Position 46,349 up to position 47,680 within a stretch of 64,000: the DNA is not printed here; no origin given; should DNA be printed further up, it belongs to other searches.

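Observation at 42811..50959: Tandem array of four diversified paralogous secreted proteins sharing an unrecognised ~340 aa C-terminal domain, embedded in a glycan-biosynthesis locus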

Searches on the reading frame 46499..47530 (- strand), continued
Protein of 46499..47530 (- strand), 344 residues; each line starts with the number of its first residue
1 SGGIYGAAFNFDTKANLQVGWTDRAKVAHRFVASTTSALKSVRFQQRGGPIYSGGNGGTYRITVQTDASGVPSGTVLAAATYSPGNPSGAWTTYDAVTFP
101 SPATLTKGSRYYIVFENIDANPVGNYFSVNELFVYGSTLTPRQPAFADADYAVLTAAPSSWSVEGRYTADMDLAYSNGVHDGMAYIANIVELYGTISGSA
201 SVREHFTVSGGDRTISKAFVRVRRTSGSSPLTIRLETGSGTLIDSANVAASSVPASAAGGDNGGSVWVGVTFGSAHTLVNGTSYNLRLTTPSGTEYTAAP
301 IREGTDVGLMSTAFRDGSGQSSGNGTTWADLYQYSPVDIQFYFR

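Call 42: find_encoding_contigs(protein=P0042, flank=10000, max_places=1)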
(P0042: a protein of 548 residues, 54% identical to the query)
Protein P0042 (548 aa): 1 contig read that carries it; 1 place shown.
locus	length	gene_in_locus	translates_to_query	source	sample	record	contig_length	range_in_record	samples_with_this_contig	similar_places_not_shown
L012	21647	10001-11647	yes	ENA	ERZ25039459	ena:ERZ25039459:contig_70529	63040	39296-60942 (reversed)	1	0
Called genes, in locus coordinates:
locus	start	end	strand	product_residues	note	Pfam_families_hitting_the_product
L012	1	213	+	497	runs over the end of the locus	PF00082:Peptidase_S8, PF17957:Big_7 (faint)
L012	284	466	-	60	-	-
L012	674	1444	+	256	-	-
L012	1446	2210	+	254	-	PF00142:Fer4_NifH (faint), PF01656:CbiA, PF06564:CBP_BcsQ, PF09140:MipZ, PF10609:ParA (faint), PF13614:AAA_31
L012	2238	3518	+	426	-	PF03721:UDPG_MGDP_dh_N, PF00984:UDPG_MGDP_dh, PF03720:UDPG_MGDP_dh_C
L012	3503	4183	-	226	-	PF02397:Bac_transf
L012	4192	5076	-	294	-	PF13489:Methyltransf_23, PF08241:Methyltransf_11, PF08242:Methyltransf_12, PF13649:Methyltransf_25, PF13847:Methyltransf_31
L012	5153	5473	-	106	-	-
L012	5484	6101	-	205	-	-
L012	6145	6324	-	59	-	-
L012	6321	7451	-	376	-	PF01041:DegT_DnrJ_EryC1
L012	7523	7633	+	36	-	-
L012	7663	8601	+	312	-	PF13489:Methyltransf_23, PF01209:Ubie_methyltran, PF13847:Methyltransf_31, PF08241:Methyltransf_11, PF08242:Methyltransf_12, PF13649:Methyltransf_25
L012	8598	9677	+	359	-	PF02388:FemAB (faint), PF13480:Acetyltransf_6 (weak)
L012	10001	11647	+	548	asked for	PF13313:DUF4082 (faint)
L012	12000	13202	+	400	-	PF13313:DUF4082 (faint)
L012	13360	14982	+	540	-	PF13313:DUF4082 (faint)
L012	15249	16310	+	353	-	-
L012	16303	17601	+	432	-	-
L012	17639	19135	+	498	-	PF23019:DUF7033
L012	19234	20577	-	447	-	PF13440:Polysacc_synt_3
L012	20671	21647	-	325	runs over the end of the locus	PF01073:3Beta_HSD, PF01370:Epimerase, PF02719:Polysacc_synt_2, PF04321:RmlD_sub_bind, PF13460:NAD_binding_10, PF16363:GDP_Man_Dehyd, PF07993:NAD_binding_4 (weak)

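Call 43: search_protein_families(library=phrogs, proteins=[L011:180-485:+, L011:496-975:+, L011:991-2082:+, L011:2084-4525:+, L011:4528-5169:+, L011:5166-5519:+, L011:5519-5899:+, L011:6500-7234:+, L011:7245-7658:+, L011:8186-10474:+], max_evalue=0.01)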
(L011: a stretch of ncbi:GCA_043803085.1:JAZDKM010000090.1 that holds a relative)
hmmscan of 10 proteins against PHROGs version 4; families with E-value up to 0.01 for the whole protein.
L011:180-485:+ (101 aa): 0 families

L011:496-975:+ (159 aa): 0 families

L011:991-2082:+ (363 aa): 0 families

L011:2084-4525:+ (813 aa): 0 families

L011:4528-5169:+ (213 aa): 1 family
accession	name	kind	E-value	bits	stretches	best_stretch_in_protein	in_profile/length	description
phrog_11431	-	head and packaging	0.00047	19.9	1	22-91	85-152/578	virion structural protein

L011:5166-5519:+ (117 aa): 0 families

L011:5519-5899:+ (126 aa): 4 families
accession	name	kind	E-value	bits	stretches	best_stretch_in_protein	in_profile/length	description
phrog_5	-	connector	1.5e-11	45.6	1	7-124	98-207/239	tail completion or Neck1 protein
phrog_879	-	connector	6e-05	24.1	1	43-74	39-70/168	tail completion or Neck1 protein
phrog_222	-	connector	0.00041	21.1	0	57-84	245-272/276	tail completion or Neck1 protein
phrog_26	-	connector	0.0046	17.4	1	59-112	153-216/321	tail completion or Neck1 protein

L011:6500-7234:+ (244 aa): 3 families
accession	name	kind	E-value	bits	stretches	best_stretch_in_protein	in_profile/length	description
phrog_9522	-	tail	7.2e-27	95.2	1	1-244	2-241/241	major tail protein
phrog_10528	-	tail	1.4e-09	39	1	2-127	3-131/142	major tail protein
phrog_5707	-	unknown function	0.00045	21.1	1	145-206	25-85/134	-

L011:7245-7658:+ (137 aa): 4 families
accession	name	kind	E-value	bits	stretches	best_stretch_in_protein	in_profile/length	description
phrog_10528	-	tail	5.1e-24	85.9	1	2-135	3-140/142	major tail protein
phrog_1407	-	tail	7e-10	39.9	1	3-133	25-162/258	major tail protein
phrog_9522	-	tail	4.2e-07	30.5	1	20-133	17-130/241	major tail protein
phrog_4574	-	tail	0.0013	19.7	1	17-130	18-137/147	major tail protein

L011:8186-10474:+ (762 aa): 6 families
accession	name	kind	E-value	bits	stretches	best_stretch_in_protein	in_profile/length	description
phrog_1535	-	tail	3.2e-22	79.6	1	80-299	217-412/1152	tail length tape measure protein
phrog_28918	-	unknown function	5.3e-20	71.7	1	107-286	64-242/1445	-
phrog_31409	-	tail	1.7e-14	54.6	1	8-349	7-347/365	tail length tape measure protein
phrog_167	-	tail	4.9e-10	38.8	1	18-556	304-688/1555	tail length tape measure protein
phrog_28083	-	unknown function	5.5e-06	26.2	1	30-276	183-424/830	-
phrog_21942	-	unknown function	0.0018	18.4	1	185-310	142-262/344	-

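Call 58: fold_search(model_id=the predicted structure, library=viral)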
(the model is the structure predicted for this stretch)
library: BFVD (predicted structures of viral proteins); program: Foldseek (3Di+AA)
matches with E <= 10: 1283; with E <= 0.001: 37
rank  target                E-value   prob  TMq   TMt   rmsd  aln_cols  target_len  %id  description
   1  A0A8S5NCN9            3.9e-15  1.00  0.69  0.29   6.7       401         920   20  SH3 domain protein [Caudovirales sp. ctSxd6]
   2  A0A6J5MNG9            1.0e-11  1.00  0.53  0.50   7.4       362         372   16  Uncharacterized protein [uncultured Caudovirales phage]
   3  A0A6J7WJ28            5.5e-08  1.00  0.42  0.40   9.6       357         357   16  Uncharacterized protein [uncultured Caudovirales phage]
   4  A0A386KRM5            2.7e-06  1.00  0.24  0.08  21.6       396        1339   15  Fibronectin type III domain protein [Caulobacter phage Kronos]
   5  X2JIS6                5.0e-06  1.00  0.35  0.28  28.2       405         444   11  Putative tail protein [Bacillus phage Bcp1]
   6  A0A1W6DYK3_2          9.1e-06  1.00  0.33  0.15  23.0       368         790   11  DUF4815 domain-containing protein [Aeromonas phage phiA8-29]
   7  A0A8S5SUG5            2.3e-05  0.99  0.19  0.15  30.0       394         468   10  Leucine rich repeat protein [Siphoviridae sp. ctqPo10]
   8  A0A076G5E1            5.8e-05  0.54  0.14  0.10  24.5       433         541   13  (no name in the UniProt tables at hand)
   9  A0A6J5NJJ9            9.5e-05  1.00  0.32  0.30  17.6       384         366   15  Uncharacterized protein [uncultured Caudovirales phage]
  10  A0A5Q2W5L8            1.0e-04  1.00  0.30  0.14  25.8       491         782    9  (no name in the UniProt tables at hand)
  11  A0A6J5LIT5            1.1e-04  1.00  0.32  0.16  18.8       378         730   10  Uncharacterized protein [uncultured Caudovirales phage]
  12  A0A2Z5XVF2            1.1e-04  1.00  0.31  0.17  20.4       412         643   11  Putative minor tail protein [Mycobacterium phage PP]
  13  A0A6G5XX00            1.4e-04  1.00  0.32  0.21  24.8       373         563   11  (no name in the UniProt tables at hand)
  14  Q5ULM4                1.6e-04  1.00  0.32  0.09  20.7       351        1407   12  Orf90 [Lactobacillus phage LP65]
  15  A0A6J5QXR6            1.6e-04  0.95  0.20  0.09  25.9       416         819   10  Uncharacterized protein [uncultured Caudovirales phage]
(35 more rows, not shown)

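Call 63: search_protein_representatives(alignment_id=A2)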
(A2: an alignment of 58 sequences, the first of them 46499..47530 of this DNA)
Query: 58 sequences, 377 profile positions. Proteins with E-value up to 0.001 (for the whole library): 2083; up to 1e-10: 1381; up to 1e-30: 781. The best 150 are listed.
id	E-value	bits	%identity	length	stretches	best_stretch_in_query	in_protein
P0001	2.5e-167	573.1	-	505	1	19-377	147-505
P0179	3.1e-163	559.7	-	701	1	15-377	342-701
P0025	4.8e-162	555.7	-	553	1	20-377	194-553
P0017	3.2e-158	543.1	-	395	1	20-377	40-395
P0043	2.9e-155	533.4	-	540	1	18-377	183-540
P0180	1.0e-150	518.4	-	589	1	32-376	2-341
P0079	6.8e-150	515.7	-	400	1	14-377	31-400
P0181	5.9e-149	512.6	-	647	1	11-377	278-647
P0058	1.2e-148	511.7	-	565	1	21-377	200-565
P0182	2.0e-147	507.6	-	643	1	21-377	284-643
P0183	2.5e-146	504.0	-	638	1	18-377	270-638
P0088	3.1e-146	503.7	-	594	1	21-377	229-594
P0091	4.4e-144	496.6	-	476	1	32-376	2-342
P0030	1.4e-143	495.0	-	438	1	21-377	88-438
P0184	2.4e-143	494.2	-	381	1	10-377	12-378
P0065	1.7e-140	484.8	-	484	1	19-377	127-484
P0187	1.4e-128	445.6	-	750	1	19-376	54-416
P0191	1.1e-124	432.8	-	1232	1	28-376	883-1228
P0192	4.6e-123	427.4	-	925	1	32-376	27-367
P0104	4.9e-123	427.3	-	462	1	19-376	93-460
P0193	1.7e-122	425.5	-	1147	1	16-376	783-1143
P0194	3.8e-122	424.4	-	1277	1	35-376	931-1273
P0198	7.6e-120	416.8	-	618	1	18-376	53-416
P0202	2.2e-116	405.4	-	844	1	29-376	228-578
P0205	1.4e-112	392.9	-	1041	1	32-377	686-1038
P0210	2.1e-108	379.2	-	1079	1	15-377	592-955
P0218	2.7e-105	369.0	-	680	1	23-376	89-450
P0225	5.2e-102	358.1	-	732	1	30-374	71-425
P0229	4.9e-101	354.9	-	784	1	11-376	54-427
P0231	9.0e-101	354.1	-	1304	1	25-367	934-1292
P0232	1.0e-100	353.9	-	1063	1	23-376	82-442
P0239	6.1e-98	344.7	-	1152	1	21-375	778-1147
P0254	3.2e-95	335.8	-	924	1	16-377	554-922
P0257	1.6e-94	333.5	-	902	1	31-376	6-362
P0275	1.6e-92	326.9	-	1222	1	27-375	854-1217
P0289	1.6e-90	320.4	-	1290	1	25-377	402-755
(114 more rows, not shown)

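Call 64: search_protein_families(library=pfam, proteins=[P0187, P0191, P0192, P0193, P0194, P0202, P0205, P0210, P0232], max_evalue=0.0001)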
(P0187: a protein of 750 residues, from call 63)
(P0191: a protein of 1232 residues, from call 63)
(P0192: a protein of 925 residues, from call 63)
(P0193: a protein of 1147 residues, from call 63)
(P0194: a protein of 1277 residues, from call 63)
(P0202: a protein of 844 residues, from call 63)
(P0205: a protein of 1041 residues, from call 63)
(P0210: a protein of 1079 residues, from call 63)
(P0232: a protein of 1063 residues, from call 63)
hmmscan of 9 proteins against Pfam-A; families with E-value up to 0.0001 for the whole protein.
P0187 (750 aa): 0 families

P0191 (1232 aa): 0 families

P0192 (925 aa): 10 families
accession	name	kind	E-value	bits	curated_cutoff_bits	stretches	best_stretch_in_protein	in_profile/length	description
PF17957.7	Big_7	-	3.2e-38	130.7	24.1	2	379-446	1-70/70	Bacterial Ig domain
PF18911.6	PKD_4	-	9.7e-15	54.8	27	1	743-815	12-85/85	PKD domain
PF13620.12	CarboxypepD_reg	-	1.1e-13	51.7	32.3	2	570-631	1-64/82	Carboxypeptidase regulatory-like domain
PF00801.26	PKD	-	9.2e-12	45.2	23.5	1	751-804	14-71/80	PKD domain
PF13715.12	CarbopepD_reg_2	-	6.3e-11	42.6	32.2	1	571-642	1-71/88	CarboxypepD_reg-like domain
PF17210.9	SdrD_B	-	1.9e-09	38.2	29.7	1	660-736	18-98/112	SdrD B-like domain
PF13860.13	FlgD_ig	-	3.3e-09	37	27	1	845-912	8-76/79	FlgD Ig-like domain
PF13585.12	CHU_C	-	1.9e-05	25.1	27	0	839-911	4-72/86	CHU_C Type IX secretion signal domain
PF18962.6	Por_Secre_tail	-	2.6e-05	24.9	27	1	844-922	5-75/75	Secretion system C-terminal sorting domain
PF17802.7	SpaA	-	6.9e-05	23.4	23.1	0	568-623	13-60/91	Prealbumin-like fold domain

P0193 (1147 aa): 0 families

P0194 (1277 aa): 0 families

P0202 (844 aa): 0 families

P0205 (1041 aa): 0 families

P0210 (1079 aa): 1 family
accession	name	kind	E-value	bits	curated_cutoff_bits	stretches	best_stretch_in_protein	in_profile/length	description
PF13229.12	Beta_helix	-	1.1e-07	32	25.9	1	365-444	68-137/158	Right handed beta helix region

P0232 (1063 aa): 2 families
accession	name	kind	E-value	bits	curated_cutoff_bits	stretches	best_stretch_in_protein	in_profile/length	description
PF00754.31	F5_F8_type_C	-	1.2e-09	38.8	28.2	1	525-631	2-114/127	F5/8 type C domain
PF22633.2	F5_F8_type_C_2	-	1.9e-09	38.5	27.8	0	538-624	1-88/91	NedA-like, galactose-binding domain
